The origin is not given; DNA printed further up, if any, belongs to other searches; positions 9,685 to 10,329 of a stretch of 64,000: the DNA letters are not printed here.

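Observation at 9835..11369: Four-CBS sensor fused to an HPF/RaiA-like ribosome-binding domain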

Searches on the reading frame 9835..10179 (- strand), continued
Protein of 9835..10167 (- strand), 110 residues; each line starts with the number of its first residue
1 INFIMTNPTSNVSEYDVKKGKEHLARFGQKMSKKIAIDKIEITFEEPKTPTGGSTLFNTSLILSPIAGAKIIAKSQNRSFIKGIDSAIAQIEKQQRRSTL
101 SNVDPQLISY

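Call 68: find_encoding_contigs(protein=P0114, flank=8000, max_places=1)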
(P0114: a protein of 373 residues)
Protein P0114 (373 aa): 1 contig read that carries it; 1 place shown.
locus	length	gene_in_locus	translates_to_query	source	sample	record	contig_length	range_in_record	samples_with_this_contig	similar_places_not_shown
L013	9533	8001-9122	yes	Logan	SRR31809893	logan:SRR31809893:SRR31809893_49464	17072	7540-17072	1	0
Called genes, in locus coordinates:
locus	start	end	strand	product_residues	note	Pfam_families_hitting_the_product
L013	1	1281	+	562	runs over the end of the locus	PF09972:DUF2207, PF20990:DUF2207_C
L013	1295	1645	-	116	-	PF18920:DUF5671 (faint)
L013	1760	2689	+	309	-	-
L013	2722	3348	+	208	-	PF06414:Zeta_toxin (weak), PF13401:AAA_22 (weak), PF00485:PRK, PF13238:AAA_18 (weak)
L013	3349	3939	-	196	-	PF00188:CAP (weak)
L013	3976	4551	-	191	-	PF04307:YdjM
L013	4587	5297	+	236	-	PF08713:DNA_alkylation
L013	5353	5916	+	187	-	PF01661:Macro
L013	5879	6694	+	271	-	PF13489:Methyltransf_23, PF08241:Methyltransf_11, PF08242:Methyltransf_12 (weak), PF13649:Methyltransf_25, PF13847:Methyltransf_31 (weak)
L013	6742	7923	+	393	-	PF26514:DUF8173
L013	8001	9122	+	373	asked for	PF00571:CBS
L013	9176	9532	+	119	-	?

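Call 86: find_encoding_contigs(protein=P0063, flank=6000, max_places=1)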
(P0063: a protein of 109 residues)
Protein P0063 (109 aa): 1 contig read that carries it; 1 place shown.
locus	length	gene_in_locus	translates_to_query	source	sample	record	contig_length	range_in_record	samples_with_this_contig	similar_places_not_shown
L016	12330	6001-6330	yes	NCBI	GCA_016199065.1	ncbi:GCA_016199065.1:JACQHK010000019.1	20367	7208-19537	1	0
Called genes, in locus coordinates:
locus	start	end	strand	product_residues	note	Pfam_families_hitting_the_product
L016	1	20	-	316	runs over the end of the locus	-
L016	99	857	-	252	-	PF01978:TrmB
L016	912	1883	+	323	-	PF00389:2-Hacid_dh, PF02826:2-Hacid_dh_C, PF03446:NAD_binding_2 (weak)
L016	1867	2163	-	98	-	-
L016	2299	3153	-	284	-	-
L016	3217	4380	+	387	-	PF00390:malic, PF03949:Malic_M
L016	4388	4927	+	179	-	-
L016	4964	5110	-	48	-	-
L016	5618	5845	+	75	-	-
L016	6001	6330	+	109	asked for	-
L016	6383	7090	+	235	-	PF00175:NAD_binding_1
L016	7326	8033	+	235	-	PF00970:FAD_binding_6 (weak), PF00175:NAD_binding_1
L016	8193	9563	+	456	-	PF02812:ELFV_dehydrog_N, PF00208:ELFV_dehydrog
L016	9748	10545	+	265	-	PF01323:DSBA, PF13462:Thioredoxin_4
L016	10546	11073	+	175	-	PF01936:NYN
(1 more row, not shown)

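Call 87: find_encoding_contigs(protein=P0071, flank=6000, max_places=1)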
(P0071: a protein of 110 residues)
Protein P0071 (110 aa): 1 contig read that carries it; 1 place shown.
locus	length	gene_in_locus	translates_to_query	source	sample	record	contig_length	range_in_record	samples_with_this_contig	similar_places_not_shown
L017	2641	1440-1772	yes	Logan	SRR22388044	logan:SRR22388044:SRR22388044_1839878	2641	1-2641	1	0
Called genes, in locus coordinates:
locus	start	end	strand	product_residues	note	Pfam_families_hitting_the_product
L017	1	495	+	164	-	?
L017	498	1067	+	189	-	PF08207:EFP_N, PF01132:EFP (weak), PF09285:Elong-fact-P_C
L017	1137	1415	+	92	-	-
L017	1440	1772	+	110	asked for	PF02482:Ribosomal_S30AE (weak)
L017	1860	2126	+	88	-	PF13192:Thioredoxin_3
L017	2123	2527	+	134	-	-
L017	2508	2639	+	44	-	?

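Call 88: find_encoding_contigs(protein=P0122, flank=6000, max_places=1)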
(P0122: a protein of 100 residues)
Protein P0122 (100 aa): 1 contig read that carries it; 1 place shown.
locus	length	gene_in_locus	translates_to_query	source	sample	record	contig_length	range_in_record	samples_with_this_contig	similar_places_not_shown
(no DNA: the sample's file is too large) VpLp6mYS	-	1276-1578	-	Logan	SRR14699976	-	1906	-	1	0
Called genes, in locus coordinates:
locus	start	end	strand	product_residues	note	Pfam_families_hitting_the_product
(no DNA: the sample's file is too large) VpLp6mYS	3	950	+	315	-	?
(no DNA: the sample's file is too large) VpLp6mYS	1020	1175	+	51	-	-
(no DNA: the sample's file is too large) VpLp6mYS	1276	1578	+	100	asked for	PF02482:Ribosomal_S30AE (weak)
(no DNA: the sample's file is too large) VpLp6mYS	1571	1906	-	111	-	?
